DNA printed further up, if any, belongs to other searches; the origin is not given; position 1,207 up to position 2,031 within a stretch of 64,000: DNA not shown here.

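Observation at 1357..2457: Small alarmone hydrolase next to thymidine kinase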

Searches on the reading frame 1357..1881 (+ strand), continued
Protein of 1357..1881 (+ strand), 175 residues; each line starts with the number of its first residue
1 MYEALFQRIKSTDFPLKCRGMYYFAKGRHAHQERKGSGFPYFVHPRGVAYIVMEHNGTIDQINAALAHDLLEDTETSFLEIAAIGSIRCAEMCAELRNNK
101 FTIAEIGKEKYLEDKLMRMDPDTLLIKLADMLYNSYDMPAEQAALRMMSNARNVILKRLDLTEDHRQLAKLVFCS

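Call 46: find_encoding_contigs(protein=P0058, flank=5000, max_places=1)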
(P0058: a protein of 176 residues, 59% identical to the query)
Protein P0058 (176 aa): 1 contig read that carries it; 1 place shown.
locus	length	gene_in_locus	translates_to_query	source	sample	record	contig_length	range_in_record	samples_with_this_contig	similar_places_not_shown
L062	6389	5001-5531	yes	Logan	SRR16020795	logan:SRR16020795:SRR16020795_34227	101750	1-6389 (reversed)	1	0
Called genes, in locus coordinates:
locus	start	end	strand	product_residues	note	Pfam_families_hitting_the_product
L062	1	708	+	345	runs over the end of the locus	PF04055:Radical_SAM (weak)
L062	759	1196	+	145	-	-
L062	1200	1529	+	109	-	-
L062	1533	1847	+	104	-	-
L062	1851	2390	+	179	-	-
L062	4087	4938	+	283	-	-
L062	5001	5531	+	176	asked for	PF13328:HD_4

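Call 47: find_encoding_contigs(protein=P0025, flank=5000, max_places=1)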
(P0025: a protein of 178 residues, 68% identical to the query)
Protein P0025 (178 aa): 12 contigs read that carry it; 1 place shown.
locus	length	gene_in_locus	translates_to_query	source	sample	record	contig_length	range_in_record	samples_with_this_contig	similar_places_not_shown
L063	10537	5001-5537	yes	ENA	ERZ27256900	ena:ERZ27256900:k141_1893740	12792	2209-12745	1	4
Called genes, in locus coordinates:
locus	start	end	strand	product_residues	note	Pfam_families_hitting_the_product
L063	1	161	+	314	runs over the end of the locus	PF00004:AAA, PF13401:AAA_22 (faint), PF21328:Gp44_lid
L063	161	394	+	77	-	-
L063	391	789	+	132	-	-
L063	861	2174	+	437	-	-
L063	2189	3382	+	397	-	-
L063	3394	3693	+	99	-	-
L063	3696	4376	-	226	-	-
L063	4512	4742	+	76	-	-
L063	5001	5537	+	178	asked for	PF13328:HD_4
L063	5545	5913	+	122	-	-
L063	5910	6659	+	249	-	PF08902:DUF1848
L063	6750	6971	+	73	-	-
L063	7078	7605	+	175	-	PF04493:Endonuclease_5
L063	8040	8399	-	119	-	-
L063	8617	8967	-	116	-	-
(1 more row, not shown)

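Call 51: get_annotated_region(hit=H16, flank=3000)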
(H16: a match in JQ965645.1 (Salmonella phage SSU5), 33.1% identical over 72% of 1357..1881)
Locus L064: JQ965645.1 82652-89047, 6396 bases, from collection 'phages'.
description: Salmonella phage SSU5, complete genome.
organism: Salmonella phage SSU5 (NCBI taxid 1177632)
taxonomy: Viruses; Duplodnaviria; Heunggongvirae; Uroviricota; Caudoviricetes
host: Salmonella enterica subsp. enterica serovar Typhimurium strain LT2; source: -; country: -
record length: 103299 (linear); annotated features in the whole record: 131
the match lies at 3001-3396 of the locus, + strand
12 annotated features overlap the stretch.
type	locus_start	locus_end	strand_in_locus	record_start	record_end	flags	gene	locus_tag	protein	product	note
CDS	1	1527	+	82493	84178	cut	-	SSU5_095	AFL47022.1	putative DNA modification methylase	-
CDS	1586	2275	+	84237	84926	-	-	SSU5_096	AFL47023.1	hypothetical protein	-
CDS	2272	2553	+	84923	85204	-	-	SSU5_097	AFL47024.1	putative Eaa protein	-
CDS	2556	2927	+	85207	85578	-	-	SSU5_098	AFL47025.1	hypothetical protein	-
CDS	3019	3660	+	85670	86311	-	-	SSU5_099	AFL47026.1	putative guanosine polyphosphate pyrophospho hydrolase/synthetase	-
CDS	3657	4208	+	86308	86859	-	-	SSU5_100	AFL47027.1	hypothetical protein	-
CDS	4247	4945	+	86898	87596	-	-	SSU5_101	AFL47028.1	hypothetical protein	-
CDS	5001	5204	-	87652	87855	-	-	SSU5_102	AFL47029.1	putative selenium-binding protein YdfZ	-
CDS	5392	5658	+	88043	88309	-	-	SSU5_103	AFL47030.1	hypothetical protein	-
CDS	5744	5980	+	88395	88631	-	-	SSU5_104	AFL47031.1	hypothetical protein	-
CDS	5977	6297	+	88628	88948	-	-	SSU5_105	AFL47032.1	hypothetical protein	-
CDS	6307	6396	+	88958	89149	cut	-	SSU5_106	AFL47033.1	hypothetical protein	-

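Call 52: get_annotated_region(hit=H2, flank=3000)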
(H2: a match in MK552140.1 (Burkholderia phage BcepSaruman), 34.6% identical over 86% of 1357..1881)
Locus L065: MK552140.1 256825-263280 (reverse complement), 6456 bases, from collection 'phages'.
description: Burkholderia phage BcepSaruman, complete genome.
organism: Burkholderia phage BcepSaruman (NCBI taxid 2530032)
taxonomy: Viruses; Duplodnaviria; Heunggongvirae; Uroviricota; Caudoviricetes; Sarumanvirus; Sarumanvirus bcepsaruman
host: Burkholderia cenocepacia; source: soil; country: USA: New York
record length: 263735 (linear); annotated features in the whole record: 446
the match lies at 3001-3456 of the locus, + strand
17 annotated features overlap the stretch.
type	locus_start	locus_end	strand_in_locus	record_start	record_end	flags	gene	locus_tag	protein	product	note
CDS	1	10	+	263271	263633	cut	-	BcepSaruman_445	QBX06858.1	hypothetical protein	-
CDS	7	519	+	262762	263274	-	-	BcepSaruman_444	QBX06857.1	hypothetical protein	-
CDS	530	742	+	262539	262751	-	-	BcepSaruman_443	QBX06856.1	hypothetical protein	-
CDS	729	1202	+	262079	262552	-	-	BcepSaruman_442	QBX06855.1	hypothetical protein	-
CDS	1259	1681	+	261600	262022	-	-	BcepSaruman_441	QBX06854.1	hypothetical protein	-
CDS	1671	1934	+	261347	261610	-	-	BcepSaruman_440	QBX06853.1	hypothetical protein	-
CDS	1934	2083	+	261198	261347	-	-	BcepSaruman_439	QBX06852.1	hypothetical protein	-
CDS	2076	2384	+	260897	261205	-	-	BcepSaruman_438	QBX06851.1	hypothetical protein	-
CDS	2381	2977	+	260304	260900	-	-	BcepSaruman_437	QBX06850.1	hypothetical protein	-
CDS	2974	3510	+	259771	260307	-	-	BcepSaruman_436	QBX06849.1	putative guanosine phosphopryohydrolase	-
CDS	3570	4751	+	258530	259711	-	-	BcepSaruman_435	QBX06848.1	hypothetical protein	-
CDS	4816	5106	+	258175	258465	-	-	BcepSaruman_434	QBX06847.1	hypothetical protein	-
CDS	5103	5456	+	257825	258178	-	-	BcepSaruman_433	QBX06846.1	hypothetical protein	-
CDS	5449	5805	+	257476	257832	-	-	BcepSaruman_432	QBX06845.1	hypothetical protein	-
CDS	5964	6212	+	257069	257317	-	-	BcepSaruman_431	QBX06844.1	hypothetical protein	-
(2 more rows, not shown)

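Call 55: search_protein_representatives(protein=window:1357-1881:+)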
Query: 175 residues. Proteins with E-value up to 0.001 (for the whole library): 5286; up to 1e-10: 355; up to 1e-30: 16. The best 150 are listed.
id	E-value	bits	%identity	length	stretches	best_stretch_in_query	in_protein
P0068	1.8e-58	213.7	62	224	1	3-160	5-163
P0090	8.0e-54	198.5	56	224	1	2-174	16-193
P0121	1.1e-43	165.6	51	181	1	5-171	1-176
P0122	2.1e-37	145.2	90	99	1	1-73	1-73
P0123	6.2e-36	140.4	93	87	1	1-67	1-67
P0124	4.6e-33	131.0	44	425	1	12-171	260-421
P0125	2.0e-32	129.0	44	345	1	12-171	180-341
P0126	2.4e-32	128.7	46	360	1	11-170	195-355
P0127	8.3e-32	126.9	45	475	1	7-170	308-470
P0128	8.7e-32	126.9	46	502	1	5-172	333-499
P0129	9.9e-32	126.7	46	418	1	12-170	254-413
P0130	1.5e-31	126.1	46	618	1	12-170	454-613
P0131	1.8e-31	125.9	43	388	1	12-171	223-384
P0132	3.5e-31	124.9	46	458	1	5-171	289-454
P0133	4.6e-31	124.5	45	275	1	11-170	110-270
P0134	7.5e-31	123.8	45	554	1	5-170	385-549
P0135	1.6e-30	122.8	46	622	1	12-170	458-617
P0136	1.5e-29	119.6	43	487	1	11-165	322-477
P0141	1.0e-26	110.4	42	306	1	11-169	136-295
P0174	4.0e-20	89.0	43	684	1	24-152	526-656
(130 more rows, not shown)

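Call 56: search_protein_families(library=pfam, proteins=[P0124, P0125, P0127, P0128, P0130, P0134, P0135, P0136, P0141, P0174], max_evalue=0.01)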
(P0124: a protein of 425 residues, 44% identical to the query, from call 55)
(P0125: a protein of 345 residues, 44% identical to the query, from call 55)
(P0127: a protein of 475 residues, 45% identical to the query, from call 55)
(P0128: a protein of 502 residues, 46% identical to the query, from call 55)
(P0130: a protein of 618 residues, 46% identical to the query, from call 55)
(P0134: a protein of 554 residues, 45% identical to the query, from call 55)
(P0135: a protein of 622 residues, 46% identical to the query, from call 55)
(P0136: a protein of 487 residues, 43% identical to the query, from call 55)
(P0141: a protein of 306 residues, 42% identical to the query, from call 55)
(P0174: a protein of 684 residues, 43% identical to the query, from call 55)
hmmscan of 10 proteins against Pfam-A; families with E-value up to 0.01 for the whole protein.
P0124 (425 aa): 2 families
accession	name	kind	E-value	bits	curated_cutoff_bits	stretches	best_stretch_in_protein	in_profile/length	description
PF13328.12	HD_4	-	1.8e-10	41.2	27.2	1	271-348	3-76/156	HD domain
PF01966.28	HD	-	0.0017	19.1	22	1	292-382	2-113/116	HD domain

P0125 (345 aa): 1 family
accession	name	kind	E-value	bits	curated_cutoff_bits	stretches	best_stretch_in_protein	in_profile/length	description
PF13328.12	HD_4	-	3.3e-09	37.1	27.2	1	191-268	3-76/156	HD domain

P0127 (475 aa): 2 families
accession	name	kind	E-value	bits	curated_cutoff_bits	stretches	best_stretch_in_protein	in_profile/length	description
PF13328.12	HD_4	-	1.2e-11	45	27.2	1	323-439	4-127/156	HD domain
PF01966.28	HD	-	0.00013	22.7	22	1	343-436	2-116/116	HD domain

P0128 (502 aa): 1 family
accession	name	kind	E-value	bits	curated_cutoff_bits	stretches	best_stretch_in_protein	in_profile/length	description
PF13328.12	HD_4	-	2.8e-13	50.3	27.2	1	349-466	3-127/156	HD domain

P0130 (618 aa): 2 families
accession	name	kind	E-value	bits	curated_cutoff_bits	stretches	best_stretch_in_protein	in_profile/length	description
PF13328.12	HD_4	-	2.8e-11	43.8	27.2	1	466-582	4-127/156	HD domain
PF18656.6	DUF5633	-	0.0075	16.5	23.6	0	237-251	3-17/41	Family of unknown function (DUF5633)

P0134 (554 aa): 1 family
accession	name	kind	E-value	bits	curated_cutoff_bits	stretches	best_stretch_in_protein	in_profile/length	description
PF13328.12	HD_4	-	1.4e-11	44.8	27.2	1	402-518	4-127/156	HD domain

P0135 (622 aa): 1 family
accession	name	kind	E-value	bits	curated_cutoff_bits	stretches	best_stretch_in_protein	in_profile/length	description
PF13328.12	HD_4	-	1.8e-12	47.7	27.2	1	470-586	4-127/156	HD domain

P0136 (487 aa): 1 family
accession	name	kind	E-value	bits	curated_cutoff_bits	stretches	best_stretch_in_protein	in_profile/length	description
PF13328.12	HD_4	-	1.6e-10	41.4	27.2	1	334-412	3-77/156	HD domain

P0141 (306 aa): 1 family
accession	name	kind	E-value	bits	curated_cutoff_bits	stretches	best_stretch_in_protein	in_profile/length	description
PF13328.12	HD_4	-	2.9e-12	47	27.2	1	148-223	3-74/156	HD domain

P0174 (684 aa): 3 families
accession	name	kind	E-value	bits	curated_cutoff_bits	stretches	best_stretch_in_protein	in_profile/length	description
PF13328.12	HD_4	-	1.2e-15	58.1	27.2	1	525-602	3-76/156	HD domain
PF14947.12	HTH_45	-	0.0019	18.6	25.5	1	428-463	41-74/77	Winged helix-turn-helix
PF09372.15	PRANC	-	0.006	17.3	25.8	1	255-304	33-81/97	PRANC domain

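Call 58: find_encoding_contigs(protein=P0130, flank=6000, max_places=3)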
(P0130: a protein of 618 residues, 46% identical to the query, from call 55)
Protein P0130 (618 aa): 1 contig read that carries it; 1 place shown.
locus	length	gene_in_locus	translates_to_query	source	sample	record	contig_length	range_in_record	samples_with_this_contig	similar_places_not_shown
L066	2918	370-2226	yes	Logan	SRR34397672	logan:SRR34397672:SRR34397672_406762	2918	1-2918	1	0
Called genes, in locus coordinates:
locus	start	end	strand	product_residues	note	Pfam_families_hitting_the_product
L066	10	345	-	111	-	-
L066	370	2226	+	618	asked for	PF13328:HD_4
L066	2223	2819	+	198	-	-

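Call 59: find_related_loci(query=P0130, collection=viral_contigs, flank=6000)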
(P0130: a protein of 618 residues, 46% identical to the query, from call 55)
Query P0130 (618 aa) in viral_contigs; peptide patterns used: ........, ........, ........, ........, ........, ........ (x = any residue, [..] = any of these).
27 stretches matched a pattern; 6 encode a relative of the query (tblastn E <= 1e-3); 6 distinct loci.
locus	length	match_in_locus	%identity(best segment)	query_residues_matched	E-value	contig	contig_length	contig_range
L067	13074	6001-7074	89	1-618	1e-102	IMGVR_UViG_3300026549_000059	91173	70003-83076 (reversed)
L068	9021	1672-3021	48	260-616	1e-38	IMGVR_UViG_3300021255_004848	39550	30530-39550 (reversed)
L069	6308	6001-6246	64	253-333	1e-23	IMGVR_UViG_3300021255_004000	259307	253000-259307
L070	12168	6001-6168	75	269-325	4e-20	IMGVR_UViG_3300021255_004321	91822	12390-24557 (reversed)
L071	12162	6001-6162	78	271-325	1e-19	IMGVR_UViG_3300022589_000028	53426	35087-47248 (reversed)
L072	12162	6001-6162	78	271-325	1e-19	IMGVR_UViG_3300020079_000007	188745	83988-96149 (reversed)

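Call 69: search_protein_families(library=padloc, proteins=[window:1357-1881:+], max_evalue=0.01)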
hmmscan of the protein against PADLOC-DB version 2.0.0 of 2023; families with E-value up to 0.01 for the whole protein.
window:1357-1881:+ (175 aa): 0 families
